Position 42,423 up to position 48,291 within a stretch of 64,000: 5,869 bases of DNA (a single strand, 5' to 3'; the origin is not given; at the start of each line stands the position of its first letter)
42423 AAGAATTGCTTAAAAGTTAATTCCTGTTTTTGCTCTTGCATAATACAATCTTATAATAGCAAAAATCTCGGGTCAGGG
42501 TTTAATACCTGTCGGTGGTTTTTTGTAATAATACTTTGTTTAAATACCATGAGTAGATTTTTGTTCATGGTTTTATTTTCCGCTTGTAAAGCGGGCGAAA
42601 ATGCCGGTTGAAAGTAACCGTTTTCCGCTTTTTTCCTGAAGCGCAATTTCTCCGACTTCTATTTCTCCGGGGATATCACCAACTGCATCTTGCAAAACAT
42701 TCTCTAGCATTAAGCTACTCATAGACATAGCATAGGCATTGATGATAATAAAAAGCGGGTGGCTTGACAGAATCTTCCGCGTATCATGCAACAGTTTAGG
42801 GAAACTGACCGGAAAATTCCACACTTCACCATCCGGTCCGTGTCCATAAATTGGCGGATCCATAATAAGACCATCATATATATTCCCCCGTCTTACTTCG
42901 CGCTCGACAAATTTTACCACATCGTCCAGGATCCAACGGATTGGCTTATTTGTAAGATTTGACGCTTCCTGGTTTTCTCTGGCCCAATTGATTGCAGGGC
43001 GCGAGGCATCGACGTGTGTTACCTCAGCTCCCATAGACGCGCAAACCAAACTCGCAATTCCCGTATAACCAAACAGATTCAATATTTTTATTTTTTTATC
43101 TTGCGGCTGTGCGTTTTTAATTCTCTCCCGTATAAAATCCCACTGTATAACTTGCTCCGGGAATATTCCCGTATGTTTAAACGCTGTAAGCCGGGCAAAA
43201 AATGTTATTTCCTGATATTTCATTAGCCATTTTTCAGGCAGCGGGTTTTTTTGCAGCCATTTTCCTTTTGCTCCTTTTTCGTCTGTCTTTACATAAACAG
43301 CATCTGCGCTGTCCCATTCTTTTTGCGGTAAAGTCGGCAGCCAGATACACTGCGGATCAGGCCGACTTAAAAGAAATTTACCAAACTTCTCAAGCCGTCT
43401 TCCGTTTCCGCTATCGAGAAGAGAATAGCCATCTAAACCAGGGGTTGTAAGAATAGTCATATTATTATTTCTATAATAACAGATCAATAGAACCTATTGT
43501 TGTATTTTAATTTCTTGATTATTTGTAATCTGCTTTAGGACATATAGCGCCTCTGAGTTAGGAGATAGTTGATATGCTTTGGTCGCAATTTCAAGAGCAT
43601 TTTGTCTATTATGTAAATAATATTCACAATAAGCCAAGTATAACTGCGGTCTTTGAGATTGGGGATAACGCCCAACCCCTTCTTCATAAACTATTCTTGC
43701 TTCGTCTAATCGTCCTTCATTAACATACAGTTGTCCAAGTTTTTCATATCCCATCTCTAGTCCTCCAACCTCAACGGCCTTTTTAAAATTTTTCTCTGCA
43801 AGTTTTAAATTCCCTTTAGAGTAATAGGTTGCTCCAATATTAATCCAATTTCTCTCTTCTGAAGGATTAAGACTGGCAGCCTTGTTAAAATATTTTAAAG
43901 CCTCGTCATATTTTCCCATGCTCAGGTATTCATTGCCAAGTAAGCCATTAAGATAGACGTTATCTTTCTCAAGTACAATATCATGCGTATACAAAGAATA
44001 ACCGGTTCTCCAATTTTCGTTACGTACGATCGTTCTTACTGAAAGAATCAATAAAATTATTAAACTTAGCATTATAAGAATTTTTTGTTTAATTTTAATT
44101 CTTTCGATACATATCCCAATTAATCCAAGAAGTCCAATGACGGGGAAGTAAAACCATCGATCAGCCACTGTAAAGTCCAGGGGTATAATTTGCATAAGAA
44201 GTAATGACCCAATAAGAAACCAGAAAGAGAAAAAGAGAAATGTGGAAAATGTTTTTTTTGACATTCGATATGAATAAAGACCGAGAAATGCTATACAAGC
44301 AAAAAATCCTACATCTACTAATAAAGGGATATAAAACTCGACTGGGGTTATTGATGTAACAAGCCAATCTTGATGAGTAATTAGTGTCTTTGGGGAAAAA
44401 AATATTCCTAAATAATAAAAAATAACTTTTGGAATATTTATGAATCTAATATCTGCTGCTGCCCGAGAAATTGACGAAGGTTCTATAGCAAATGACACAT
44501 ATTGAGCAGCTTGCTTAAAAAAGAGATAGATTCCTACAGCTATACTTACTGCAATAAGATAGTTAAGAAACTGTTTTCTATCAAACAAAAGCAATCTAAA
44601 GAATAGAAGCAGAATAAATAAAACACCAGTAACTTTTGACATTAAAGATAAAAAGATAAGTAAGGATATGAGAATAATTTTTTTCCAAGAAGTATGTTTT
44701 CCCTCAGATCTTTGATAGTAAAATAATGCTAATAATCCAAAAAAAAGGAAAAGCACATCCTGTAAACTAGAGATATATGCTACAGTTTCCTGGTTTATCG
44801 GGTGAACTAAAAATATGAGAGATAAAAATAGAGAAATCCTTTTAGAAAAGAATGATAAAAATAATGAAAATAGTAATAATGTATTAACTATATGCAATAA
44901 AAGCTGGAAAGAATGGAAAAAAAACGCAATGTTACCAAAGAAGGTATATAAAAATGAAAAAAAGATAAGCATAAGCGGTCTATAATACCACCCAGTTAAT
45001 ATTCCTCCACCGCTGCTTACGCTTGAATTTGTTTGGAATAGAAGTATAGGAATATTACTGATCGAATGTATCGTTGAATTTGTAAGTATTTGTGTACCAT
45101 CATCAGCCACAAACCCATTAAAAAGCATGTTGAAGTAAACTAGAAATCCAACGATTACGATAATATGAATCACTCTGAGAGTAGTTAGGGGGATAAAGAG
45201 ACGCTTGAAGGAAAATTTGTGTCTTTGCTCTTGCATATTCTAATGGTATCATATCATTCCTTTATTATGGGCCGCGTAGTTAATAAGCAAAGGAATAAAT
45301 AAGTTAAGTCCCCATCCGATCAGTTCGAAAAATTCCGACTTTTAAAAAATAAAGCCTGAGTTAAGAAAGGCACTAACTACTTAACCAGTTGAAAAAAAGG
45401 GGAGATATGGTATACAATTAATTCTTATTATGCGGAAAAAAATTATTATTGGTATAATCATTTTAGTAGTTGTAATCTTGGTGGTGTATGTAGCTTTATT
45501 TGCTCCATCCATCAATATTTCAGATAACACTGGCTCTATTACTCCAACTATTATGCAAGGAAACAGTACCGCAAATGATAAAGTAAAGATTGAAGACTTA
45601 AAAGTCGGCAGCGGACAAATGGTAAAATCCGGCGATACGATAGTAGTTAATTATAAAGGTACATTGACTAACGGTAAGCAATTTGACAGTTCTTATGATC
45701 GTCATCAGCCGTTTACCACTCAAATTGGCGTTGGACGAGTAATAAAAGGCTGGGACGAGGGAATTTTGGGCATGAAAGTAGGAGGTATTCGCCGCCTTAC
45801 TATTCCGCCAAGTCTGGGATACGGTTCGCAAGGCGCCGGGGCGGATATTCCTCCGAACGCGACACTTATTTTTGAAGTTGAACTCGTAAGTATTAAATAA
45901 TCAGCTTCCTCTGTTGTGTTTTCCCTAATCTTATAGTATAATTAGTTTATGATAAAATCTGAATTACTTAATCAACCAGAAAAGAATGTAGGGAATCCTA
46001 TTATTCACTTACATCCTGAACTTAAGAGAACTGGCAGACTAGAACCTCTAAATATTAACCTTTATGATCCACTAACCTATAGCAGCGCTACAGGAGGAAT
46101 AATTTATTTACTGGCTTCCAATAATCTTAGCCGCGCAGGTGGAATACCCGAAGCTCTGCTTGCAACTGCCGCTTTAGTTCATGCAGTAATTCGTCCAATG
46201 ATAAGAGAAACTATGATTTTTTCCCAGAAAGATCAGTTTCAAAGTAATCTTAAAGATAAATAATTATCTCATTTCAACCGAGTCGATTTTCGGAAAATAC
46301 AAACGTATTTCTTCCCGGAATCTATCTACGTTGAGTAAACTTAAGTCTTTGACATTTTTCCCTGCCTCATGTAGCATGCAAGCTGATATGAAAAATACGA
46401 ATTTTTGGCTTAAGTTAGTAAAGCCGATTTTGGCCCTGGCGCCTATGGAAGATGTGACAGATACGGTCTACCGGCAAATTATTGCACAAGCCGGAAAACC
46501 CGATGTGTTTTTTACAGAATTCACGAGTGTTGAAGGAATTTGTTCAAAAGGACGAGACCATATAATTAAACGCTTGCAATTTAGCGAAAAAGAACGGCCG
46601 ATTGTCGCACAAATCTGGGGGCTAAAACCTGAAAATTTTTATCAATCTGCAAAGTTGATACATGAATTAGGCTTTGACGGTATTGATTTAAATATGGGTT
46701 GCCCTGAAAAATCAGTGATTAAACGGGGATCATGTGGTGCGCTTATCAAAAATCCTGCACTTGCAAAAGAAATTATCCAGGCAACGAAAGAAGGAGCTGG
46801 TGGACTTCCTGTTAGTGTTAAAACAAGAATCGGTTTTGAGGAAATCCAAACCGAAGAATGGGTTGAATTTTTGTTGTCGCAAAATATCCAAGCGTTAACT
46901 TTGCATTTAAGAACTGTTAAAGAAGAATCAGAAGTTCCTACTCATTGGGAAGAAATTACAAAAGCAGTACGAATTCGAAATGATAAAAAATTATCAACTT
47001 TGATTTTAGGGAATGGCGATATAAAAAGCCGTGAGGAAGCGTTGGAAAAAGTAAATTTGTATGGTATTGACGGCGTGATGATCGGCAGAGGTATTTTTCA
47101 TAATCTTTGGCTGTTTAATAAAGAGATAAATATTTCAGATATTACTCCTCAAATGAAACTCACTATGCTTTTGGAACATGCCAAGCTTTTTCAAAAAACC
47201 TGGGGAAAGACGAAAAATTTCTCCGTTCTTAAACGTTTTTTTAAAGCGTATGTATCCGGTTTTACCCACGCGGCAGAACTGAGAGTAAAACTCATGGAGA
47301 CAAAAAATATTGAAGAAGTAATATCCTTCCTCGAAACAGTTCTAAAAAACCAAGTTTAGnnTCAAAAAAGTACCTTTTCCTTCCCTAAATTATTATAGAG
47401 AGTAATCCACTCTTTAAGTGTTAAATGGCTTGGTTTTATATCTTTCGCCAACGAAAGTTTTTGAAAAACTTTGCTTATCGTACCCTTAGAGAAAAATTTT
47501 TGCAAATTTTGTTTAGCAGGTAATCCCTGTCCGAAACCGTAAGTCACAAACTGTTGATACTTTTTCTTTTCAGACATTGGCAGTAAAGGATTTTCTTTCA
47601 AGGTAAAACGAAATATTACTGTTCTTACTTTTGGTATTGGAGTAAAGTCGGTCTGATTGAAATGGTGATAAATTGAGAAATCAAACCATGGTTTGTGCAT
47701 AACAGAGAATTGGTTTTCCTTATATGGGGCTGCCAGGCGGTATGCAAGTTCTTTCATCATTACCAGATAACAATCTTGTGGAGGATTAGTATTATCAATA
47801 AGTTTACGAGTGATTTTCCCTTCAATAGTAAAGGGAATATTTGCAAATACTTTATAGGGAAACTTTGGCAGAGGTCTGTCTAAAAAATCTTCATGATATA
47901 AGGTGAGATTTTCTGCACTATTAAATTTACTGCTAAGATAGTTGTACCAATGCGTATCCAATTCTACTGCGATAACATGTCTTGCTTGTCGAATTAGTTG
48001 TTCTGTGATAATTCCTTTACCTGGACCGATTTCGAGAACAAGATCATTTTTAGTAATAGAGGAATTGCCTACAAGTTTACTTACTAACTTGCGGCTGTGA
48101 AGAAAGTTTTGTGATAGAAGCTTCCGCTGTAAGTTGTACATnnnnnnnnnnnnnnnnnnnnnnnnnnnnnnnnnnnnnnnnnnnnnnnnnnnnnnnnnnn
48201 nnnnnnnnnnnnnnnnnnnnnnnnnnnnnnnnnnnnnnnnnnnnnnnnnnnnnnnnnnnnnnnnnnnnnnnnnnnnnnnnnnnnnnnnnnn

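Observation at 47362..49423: Erm-like 23S rRNA adenine-N6 methyltransferase next to an intact IS30 element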

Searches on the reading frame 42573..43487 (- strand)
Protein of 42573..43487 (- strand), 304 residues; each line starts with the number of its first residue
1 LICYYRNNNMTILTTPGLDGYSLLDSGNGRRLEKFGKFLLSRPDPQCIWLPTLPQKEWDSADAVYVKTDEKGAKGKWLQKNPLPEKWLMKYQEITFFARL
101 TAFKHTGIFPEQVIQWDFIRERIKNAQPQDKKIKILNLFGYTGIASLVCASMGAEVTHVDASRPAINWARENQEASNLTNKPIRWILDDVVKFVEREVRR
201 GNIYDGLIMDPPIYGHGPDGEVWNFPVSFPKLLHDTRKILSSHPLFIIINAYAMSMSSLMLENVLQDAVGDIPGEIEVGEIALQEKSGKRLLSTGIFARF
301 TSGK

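Call 49: search_protein_families(library=pfam, proteins=[window:42573-43487:-], max_evalue=0.00001)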
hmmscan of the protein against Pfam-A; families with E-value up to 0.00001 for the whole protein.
window:42573-43487:- (304 aa): 1 family
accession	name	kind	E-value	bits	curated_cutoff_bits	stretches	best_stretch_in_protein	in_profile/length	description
PF10672.15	Methyltrans_SAM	-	1.9e-07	31.1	27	1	71-217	71-209/286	S-adenosylmethionine-dependent methyltransferase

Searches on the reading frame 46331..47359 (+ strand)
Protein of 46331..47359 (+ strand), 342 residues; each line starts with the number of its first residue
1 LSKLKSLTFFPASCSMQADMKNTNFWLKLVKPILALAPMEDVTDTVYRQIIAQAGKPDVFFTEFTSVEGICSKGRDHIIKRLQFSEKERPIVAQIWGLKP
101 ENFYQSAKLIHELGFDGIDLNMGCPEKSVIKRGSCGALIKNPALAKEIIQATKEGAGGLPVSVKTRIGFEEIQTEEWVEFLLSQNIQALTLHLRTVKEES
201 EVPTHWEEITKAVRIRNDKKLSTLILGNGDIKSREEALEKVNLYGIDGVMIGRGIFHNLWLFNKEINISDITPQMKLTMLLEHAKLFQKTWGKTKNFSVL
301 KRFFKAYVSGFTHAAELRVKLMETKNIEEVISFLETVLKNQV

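Call 3: search_protein_families(library=ncbifam, proteins=[window:46331-47359:+], max_evalue=0.01)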
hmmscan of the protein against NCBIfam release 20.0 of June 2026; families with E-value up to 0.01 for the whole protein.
window:46331-47359:+ (342 aa): 8 families
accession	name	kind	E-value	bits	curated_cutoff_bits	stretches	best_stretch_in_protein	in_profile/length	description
TIGR00737.1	nifR3_yhdG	equivalog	6.1e-53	180.1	293.3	1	34-338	10-315/319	tRNA dihydrouridine synthase DusB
NF008774.0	PRK11815.1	equivalog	3.2e-37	128.2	269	1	30-328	11-314/337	tRNA dihydrouridine(20/20a) synthase DusA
TIGR00742.1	yjbN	subfamily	1e-29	104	397.2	1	34-264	3-235/318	tRNA dihydrouridine(20/20a) synthase DusA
NF007838.0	PRK10550.1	equivalog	1.6e-22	79.9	395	1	35-319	4-292/312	tRNA dihydrouridine(16) synthase DusC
NF005574.0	PRK07259.1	equivalog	7e-09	35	269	1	69-172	73-174/304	dihydroorotate dehydrogenase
TIGR01037.2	pyrD_sub1_fam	subfamily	8.8e-08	31.6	270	1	69-165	69-164/300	dihydroorotate dehydrogenase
NF006183.0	PRK08318.1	equivalog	7e-06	25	335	1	78-164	89-174/422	NAD-dependent dihydropyrimidine dehydrogenase subunit PreA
TIGR00736.1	nifR3_rel_arch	hypoth_equivalog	2.1e-05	24.2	218.7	1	101-258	80-226/231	MJ0144 family RNA dihydrouridine synthase-like protein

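Call 4: search_protein_families(library=pfam, proteins=[window:46331-47359:+], max_evalue=0.01)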
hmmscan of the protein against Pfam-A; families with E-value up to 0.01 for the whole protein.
window:46331-47359:+ (342 aa): 1 family
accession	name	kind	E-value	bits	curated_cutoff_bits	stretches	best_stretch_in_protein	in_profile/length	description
PF01207.24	Dus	-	3.4e-54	184.5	20.4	1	36-339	2-308/311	Dihydrouridine synthase (Dus)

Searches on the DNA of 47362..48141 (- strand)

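Call 82: search_rna_families(sources=[L146, L133, L053, L059, L181, L094, L105, L108, L113, L143], threshold=evalue, max_evalue=0.1)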
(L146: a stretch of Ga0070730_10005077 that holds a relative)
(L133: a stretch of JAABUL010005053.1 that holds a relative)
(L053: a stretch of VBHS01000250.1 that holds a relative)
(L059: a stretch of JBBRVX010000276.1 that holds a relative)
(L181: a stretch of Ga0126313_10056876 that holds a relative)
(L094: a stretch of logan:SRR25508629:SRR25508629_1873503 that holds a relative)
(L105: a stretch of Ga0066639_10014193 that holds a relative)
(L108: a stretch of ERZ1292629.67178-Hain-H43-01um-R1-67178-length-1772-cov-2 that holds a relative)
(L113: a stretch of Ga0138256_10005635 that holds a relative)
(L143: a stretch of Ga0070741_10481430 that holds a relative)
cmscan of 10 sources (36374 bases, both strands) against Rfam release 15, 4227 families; matches with E-value up to 0.1: 1.
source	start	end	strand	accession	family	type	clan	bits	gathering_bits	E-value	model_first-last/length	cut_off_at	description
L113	609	680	+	RF00005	tRNA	Gene; tRNA;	CL00001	58.5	29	2.6e-10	1-71/71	no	tRNA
